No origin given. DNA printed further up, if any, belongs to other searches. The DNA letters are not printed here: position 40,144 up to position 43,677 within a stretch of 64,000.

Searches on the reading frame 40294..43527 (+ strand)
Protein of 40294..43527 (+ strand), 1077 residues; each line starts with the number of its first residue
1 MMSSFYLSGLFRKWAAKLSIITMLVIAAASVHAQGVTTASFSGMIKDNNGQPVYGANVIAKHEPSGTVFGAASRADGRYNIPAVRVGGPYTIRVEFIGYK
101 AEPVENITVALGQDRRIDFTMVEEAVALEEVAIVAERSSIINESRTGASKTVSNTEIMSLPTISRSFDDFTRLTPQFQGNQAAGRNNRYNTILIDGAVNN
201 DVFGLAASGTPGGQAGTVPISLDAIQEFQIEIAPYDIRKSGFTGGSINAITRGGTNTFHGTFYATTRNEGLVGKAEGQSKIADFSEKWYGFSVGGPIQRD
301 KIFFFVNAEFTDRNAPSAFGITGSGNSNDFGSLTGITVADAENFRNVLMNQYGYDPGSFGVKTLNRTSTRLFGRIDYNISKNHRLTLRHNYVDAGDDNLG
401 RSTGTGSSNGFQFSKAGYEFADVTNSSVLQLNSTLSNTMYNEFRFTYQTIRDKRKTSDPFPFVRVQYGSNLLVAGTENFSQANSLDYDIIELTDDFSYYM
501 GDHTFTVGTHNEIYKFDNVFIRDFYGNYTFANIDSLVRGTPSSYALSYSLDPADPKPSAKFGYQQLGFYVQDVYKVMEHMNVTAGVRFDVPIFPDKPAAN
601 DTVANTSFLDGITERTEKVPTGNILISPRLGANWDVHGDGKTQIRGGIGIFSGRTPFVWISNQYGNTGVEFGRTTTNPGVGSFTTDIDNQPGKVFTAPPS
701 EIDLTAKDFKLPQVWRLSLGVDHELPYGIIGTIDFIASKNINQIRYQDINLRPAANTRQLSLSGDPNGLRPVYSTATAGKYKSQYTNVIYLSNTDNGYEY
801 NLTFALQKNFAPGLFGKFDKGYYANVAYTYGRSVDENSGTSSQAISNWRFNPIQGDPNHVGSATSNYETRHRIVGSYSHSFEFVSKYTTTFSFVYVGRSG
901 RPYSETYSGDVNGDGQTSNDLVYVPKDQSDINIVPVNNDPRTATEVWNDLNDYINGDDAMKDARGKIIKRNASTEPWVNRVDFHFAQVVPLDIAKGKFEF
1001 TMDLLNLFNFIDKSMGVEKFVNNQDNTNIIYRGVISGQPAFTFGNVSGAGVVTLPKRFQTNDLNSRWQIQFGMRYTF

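Call 72: search_protein_families(library=pfam, proteins=[window:40294-43527:+], max_evalue=0.001)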
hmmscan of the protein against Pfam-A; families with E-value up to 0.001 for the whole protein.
window:40294-43527:+ (1077 aa): 4 families
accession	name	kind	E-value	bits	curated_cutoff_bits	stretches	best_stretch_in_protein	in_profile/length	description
PF25183.1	OMP_b-brl_4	-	1.1e-55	190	30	1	250-1010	1-808/838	Outer membrane beta barrel domain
PF13620.12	CarboxypepD_reg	-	1.4e-19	70.6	32.3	1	41-121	2-81/82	Carboxypeptidase regulatory-like domain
PF13715.12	CarbopepD_reg_2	-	8.6e-12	45.4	32.2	1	42-132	2-87/88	CarboxypepD_reg-like domain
PF09134.16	Invasin_D3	-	0.00058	20.8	33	0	25-81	8-65/98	Invasin, domain 3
